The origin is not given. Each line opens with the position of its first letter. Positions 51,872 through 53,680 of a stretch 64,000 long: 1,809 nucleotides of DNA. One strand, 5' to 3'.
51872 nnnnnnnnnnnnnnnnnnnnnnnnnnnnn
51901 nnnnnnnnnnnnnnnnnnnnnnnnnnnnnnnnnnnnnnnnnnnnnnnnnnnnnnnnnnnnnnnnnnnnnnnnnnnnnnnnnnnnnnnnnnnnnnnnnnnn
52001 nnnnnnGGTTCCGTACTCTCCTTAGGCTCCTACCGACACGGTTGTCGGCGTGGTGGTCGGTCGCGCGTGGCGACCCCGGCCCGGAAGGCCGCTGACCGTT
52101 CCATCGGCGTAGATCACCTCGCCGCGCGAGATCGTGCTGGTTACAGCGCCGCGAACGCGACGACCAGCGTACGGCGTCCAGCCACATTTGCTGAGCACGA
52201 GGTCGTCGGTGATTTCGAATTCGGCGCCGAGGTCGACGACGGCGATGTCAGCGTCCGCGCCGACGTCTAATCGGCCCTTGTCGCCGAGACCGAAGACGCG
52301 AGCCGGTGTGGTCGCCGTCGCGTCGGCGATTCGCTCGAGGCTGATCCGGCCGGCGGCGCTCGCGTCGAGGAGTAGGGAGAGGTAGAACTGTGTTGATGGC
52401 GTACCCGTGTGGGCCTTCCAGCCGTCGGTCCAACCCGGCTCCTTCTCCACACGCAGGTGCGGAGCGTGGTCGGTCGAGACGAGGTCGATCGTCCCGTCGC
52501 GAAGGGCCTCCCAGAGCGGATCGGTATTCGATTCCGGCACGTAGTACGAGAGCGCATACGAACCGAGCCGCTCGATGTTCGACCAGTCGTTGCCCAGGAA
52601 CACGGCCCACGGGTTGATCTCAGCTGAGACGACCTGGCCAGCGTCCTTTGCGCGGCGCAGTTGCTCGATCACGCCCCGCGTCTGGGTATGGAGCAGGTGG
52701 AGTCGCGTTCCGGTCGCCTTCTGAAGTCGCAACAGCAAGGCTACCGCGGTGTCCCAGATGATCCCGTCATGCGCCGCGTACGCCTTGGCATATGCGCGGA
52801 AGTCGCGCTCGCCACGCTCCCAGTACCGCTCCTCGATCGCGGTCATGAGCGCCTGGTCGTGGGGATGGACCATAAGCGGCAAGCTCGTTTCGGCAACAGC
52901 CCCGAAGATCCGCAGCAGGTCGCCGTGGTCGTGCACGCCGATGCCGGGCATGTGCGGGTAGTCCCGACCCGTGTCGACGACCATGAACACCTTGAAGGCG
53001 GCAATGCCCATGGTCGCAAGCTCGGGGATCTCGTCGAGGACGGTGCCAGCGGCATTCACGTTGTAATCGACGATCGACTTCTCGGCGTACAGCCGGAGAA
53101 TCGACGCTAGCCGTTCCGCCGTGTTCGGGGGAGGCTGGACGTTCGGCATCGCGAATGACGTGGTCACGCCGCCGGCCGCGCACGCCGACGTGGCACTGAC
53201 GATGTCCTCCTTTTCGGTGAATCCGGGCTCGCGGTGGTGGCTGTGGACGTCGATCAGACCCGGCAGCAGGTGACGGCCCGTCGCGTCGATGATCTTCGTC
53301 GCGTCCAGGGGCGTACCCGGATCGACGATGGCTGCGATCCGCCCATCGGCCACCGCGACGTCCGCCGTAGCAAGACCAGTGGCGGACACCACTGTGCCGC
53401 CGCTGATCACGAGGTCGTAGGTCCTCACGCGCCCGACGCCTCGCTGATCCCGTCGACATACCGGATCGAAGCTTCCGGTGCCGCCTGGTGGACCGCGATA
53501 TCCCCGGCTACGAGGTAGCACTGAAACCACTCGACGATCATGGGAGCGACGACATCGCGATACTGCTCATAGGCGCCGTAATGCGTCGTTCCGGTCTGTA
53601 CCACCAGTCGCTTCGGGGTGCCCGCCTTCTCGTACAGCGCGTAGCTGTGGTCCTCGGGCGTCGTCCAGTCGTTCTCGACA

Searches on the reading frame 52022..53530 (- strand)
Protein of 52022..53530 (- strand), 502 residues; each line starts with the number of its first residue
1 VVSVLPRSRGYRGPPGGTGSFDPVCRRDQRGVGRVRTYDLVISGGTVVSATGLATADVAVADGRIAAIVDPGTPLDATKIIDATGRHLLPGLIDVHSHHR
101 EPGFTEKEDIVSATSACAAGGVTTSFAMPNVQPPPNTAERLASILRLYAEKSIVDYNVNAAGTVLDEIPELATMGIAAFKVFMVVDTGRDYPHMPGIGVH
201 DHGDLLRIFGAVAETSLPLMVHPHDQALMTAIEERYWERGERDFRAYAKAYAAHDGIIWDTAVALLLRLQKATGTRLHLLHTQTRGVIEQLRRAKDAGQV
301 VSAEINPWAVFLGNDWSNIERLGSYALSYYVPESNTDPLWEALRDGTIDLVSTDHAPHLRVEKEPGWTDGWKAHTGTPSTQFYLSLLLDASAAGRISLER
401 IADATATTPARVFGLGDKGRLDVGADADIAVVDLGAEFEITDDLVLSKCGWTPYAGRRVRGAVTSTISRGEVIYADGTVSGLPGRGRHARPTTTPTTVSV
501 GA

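Call 64: search_protein_families(library=pfam, proteins=[window:52022-53530:-], max_evalue=0.00001)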
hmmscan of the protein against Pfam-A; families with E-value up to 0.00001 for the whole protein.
window:52022-53530:- (502 aa): 2 families
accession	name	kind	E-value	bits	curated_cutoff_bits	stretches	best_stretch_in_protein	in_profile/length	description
PF01979.26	Amidohydro_1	-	4.6e-20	72.6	25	1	88-472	2-344/345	Amidohydrolase family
PF07969.17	Amidohydro_3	-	5.1e-15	56.3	29.7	1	281-474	312-472/472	Amidohydrolase family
